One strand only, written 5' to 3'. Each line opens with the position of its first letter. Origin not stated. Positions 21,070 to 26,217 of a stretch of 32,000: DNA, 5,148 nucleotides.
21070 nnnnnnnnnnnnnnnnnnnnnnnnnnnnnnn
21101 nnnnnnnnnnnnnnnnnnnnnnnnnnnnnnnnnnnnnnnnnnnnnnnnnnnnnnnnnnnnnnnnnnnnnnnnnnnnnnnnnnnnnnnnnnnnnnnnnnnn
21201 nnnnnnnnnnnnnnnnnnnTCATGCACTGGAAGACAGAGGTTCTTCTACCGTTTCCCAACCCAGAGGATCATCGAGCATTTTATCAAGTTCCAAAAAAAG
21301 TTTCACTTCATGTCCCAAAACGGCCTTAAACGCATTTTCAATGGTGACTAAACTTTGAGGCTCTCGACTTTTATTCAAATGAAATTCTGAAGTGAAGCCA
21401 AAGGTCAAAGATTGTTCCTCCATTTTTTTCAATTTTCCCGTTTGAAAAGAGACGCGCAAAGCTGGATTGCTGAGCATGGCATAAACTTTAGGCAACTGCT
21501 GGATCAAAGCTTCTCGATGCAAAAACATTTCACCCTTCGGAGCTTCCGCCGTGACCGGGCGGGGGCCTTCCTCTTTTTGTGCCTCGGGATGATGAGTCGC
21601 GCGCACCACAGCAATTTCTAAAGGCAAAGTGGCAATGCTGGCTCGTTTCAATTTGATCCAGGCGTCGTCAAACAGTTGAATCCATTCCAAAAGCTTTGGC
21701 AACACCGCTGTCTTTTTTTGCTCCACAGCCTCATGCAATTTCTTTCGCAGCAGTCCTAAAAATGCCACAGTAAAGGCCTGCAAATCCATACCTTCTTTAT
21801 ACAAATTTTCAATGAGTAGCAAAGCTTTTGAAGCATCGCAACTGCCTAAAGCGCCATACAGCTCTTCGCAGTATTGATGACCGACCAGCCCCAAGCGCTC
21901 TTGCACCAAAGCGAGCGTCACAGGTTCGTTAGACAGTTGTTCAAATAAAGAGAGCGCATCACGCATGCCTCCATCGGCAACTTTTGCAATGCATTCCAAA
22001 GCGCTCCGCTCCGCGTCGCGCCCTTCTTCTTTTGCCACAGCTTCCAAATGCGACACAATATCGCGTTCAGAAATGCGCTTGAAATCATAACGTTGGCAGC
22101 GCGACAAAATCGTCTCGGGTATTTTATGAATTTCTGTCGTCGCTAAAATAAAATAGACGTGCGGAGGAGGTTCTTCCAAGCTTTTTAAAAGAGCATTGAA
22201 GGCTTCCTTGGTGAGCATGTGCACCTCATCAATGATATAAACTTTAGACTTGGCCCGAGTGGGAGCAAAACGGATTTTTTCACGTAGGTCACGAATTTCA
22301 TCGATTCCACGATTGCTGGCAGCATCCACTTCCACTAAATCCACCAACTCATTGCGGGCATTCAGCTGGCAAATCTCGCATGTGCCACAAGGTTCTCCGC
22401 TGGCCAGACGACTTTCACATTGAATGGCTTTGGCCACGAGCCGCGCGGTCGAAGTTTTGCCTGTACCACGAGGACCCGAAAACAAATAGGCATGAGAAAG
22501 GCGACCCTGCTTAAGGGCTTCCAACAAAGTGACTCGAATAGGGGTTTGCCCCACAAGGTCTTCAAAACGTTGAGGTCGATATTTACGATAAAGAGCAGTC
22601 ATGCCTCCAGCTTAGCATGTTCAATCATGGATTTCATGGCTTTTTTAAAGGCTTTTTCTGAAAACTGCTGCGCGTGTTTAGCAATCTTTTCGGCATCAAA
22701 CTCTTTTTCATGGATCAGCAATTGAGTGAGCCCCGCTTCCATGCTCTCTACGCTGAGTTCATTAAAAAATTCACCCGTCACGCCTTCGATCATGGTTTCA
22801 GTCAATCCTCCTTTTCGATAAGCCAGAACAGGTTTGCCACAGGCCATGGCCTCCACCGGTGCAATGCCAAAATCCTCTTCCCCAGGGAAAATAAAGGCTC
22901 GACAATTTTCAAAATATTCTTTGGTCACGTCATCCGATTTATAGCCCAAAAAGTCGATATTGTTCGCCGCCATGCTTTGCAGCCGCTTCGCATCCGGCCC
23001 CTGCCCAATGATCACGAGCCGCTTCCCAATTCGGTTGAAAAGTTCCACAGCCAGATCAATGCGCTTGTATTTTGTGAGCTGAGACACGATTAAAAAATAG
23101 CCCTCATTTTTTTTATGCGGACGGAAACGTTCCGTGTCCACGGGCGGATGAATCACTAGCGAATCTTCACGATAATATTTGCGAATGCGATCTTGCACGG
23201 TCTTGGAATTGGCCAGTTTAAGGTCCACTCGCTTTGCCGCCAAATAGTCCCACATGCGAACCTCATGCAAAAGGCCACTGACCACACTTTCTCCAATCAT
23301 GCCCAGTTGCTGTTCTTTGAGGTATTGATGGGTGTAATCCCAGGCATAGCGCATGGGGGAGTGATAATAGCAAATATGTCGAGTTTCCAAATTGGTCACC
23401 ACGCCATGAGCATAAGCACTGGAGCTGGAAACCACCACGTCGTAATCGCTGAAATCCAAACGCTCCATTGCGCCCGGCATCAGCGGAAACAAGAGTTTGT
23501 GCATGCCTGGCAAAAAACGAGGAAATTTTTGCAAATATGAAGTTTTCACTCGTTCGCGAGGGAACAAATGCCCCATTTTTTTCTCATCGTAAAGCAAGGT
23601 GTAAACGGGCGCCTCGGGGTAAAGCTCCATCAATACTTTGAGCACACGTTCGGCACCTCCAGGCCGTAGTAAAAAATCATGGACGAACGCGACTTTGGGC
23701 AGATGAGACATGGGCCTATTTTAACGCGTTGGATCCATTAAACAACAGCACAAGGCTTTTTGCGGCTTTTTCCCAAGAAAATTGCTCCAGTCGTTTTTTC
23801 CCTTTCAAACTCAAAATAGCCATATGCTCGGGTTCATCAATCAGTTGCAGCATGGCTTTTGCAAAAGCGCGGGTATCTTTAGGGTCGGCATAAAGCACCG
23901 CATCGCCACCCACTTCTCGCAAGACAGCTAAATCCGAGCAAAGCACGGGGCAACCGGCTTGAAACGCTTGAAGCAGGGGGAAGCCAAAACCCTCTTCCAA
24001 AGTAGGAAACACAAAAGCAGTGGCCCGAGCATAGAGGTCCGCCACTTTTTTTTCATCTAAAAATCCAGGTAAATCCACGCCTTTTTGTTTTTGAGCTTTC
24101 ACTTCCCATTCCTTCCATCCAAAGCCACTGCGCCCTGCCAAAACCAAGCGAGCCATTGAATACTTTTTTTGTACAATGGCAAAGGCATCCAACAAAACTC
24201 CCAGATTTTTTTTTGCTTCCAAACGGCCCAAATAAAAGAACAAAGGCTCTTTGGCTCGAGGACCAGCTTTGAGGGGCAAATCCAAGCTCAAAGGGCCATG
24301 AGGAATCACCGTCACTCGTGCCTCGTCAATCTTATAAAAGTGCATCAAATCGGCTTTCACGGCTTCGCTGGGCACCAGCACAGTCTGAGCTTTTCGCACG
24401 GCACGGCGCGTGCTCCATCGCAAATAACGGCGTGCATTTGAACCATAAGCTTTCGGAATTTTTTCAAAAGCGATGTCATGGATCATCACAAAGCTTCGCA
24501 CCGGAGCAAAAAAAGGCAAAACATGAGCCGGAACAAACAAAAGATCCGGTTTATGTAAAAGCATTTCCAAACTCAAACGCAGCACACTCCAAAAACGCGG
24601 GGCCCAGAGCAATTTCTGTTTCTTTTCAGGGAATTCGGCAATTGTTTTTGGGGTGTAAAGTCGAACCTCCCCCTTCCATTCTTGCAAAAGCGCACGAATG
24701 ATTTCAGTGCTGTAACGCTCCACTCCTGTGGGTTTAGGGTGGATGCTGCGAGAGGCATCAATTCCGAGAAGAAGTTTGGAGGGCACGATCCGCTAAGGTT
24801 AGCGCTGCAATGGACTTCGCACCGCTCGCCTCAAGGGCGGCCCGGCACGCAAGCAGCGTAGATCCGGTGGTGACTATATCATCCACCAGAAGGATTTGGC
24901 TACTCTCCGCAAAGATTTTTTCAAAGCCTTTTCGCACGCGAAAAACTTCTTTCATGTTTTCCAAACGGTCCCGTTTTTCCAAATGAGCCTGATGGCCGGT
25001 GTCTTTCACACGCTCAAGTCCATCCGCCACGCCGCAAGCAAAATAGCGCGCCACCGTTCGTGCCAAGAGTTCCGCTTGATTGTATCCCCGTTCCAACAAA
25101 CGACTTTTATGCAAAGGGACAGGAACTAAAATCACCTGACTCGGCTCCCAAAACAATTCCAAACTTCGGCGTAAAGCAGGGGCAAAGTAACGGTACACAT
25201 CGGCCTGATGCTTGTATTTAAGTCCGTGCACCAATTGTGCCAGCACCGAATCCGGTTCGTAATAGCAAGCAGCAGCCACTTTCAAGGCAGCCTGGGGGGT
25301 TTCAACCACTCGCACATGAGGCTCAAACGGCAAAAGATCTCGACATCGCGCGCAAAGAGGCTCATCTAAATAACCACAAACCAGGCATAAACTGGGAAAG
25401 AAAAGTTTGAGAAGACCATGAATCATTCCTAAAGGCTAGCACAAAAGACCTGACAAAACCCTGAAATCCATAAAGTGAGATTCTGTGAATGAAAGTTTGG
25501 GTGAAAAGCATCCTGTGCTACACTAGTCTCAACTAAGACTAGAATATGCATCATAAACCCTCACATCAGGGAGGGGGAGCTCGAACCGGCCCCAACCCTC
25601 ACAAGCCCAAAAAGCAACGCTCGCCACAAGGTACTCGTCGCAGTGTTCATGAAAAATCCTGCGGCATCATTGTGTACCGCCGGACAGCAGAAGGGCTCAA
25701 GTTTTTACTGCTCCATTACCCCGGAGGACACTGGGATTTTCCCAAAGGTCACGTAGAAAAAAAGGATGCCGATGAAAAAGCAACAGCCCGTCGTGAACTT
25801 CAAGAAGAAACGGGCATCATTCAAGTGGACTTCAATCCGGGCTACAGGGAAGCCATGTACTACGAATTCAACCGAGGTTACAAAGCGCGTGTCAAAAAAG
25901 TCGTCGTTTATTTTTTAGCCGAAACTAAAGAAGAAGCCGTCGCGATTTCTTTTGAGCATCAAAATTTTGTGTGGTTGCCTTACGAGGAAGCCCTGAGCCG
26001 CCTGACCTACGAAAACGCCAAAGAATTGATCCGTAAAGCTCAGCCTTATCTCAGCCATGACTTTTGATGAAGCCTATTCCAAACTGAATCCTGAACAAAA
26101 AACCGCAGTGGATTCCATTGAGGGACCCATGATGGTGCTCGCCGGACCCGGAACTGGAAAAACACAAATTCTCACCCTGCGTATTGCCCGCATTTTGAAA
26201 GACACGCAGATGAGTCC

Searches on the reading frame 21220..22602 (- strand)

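Call 13: search_protein_families(library=pfam, proteins=[window:21220-22602:-], max_evalue=0.001)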
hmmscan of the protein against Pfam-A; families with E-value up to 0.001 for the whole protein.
window:21220-22602:- (460 aa): 13 families
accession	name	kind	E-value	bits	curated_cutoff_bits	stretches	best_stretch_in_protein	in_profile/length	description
PF13177.12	DNA_pol3_delta2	-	3.3e-43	147.9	27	1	25-177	8-160/161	DNA polymerase III, delta subunit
PF00004.35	AAA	-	2.7e-15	57.4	21.2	1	40-171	2-125/131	ATPase family associated with various cellular activities (AAA)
PF22608.2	DNAX_ATPase_lid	-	1.1e-12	48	27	1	182-222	2-42/49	DNA polymerase III clamp loader subunit, ATPase lid domain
PF07728.20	AAA_5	-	3e-07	31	22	1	40-144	3-92/139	AAA domain (dynein-related subfamily)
PF05496.18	RuvB_N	-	4.7e-07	30.1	27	1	9-70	2-67/159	Holliday junction DNA helicase RuvB P-loop domain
PF13401.12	AAA_22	-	1.5e-06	28.9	27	1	40-143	9-109/130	AAA domain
PF06068.19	TIP49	-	1.8e-05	24.5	23.8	0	14-61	24-75/347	TIP49 P-loop domain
PF12169.13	DNA_pol3_gamma3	-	2.1e-05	24.8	24.4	1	228-287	1-60/143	DNA polymerase III subunits gamma and tau domain III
PF13191.12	AAA_16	-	3.9e-05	24.7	32.6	1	26-141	15-154/167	AAA ATPase domain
PF13604.12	AAA_30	-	0.00011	22.4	27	1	40-144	22-114/191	AAA domain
PF12775.13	AAA_7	-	0.00016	21.7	25.8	0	104-137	86-119/181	P-loop containing dynein motor region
PF13173.12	AAA_14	-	0.00055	20.4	27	0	38-154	4-96/129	AAA domain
PF13245.12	AAA_19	-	0.00086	19.9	25.1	0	29-144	4-116/134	AAA domain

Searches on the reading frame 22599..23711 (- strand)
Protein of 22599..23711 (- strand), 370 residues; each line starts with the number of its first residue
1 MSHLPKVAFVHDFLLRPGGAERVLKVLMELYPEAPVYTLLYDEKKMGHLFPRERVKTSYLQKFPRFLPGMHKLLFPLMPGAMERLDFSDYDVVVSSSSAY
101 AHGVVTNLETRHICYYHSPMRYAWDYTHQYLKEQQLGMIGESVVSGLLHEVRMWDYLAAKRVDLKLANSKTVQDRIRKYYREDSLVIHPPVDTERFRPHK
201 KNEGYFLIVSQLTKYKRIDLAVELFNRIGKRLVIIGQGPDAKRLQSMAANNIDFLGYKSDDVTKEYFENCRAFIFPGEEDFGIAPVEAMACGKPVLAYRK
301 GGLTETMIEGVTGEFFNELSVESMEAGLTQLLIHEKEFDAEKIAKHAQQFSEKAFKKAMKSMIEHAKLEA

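Call 13: search_protein_families(library=pfam, proteins=[window:22599-23711:-], max_evalue=0.001)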
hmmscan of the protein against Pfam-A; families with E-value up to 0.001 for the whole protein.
window:22599-23711:- (370 aa): 5 families
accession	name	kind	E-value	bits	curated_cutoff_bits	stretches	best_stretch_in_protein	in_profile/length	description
PF00534.26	Glycos_transf_1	-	1.9e-29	102.8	26.4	1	197-349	8-164/172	Glycosyl transferases group 1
PF13692.12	Glyco_trans_1_4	-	2.3e-21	77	27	1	205-332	3-140/142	Glycosyl transferases group 1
PF13439.12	Glyco_transf_4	-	9.6e-10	39.2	28.5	1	18-195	2-170/170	Glycosyltransferase Family 4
PF20706.3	GT4-conflict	-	6.3e-07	29.1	26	1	183-349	173-353/385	Family 4 Glycosyltransferase in conflict systems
PF13524.12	Glyco_trans_1_2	-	0.00023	21.5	25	1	285-353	67-131/144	Glycosyl transferase-like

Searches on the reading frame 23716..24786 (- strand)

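Call 14: search_protein_families(library=pfam, proteins=[window:23716-24786:-], max_evalue=0.001)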
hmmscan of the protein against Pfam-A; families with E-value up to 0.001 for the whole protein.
window:23716-24786:- (356 aa): 5 families
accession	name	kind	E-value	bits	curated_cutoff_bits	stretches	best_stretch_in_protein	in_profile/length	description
PF00534.26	Glycos_transf_1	-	3.2e-27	95.6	26.4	1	175-332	10-172/172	Glycosyl transferases group 1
PF13692.12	Glyco_trans_1_4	-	1.2e-25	90.9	27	1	181-317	2-141/142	Glycosyl transferases group 1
PF13439.12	Glyco_transf_4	-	1.1e-15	58.5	28.5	1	20-164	2-165/170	Glycosyltransferase Family 4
PF13579.12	Glyco_trans_4_4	-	8.2e-09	36.4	29.7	1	20-164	1-158/158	Glycosyl transferase 4-like domain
PF20706.3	GT4-conflict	-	4.2e-08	33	26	1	173-345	190-385/385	Family 4 Glycosyltransferase in conflict systems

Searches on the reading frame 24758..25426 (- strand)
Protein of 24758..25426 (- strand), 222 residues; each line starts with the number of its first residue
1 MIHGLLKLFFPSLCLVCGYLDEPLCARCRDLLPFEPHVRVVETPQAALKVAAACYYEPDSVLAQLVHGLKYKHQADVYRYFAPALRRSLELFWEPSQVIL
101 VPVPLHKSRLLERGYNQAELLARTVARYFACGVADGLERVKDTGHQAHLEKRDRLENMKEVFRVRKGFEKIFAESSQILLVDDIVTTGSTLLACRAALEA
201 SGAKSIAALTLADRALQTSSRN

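Call 14: search_protein_families(library=pfam, proteins=[window:24758-25426:-], max_evalue=0.001)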
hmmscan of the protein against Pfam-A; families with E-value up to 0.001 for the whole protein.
window:24758-25426:- (222 aa): 2 families
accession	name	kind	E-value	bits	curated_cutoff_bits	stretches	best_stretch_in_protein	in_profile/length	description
PF00156.33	Pribosyltran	-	9.6e-08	31.9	26.3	1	174-215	86-127/158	Phosphoribosyl transferase domain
PF15609.12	PRTase_2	-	0.00056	19.9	28.8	1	168-214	112-159/188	Phosphoribosyl transferase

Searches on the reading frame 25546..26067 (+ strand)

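Call 14: search_protein_families(library=pfam, proteins=[window:25546-26067:+], max_evalue=0.001)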
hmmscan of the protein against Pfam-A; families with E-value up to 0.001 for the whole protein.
window:25546-26067:+ (173 aa): 1 family
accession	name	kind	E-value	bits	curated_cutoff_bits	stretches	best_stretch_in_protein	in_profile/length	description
PF00293.34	NUDIX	-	1.2e-16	61.4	21.1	1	39-163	6-132/134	NUDIX domain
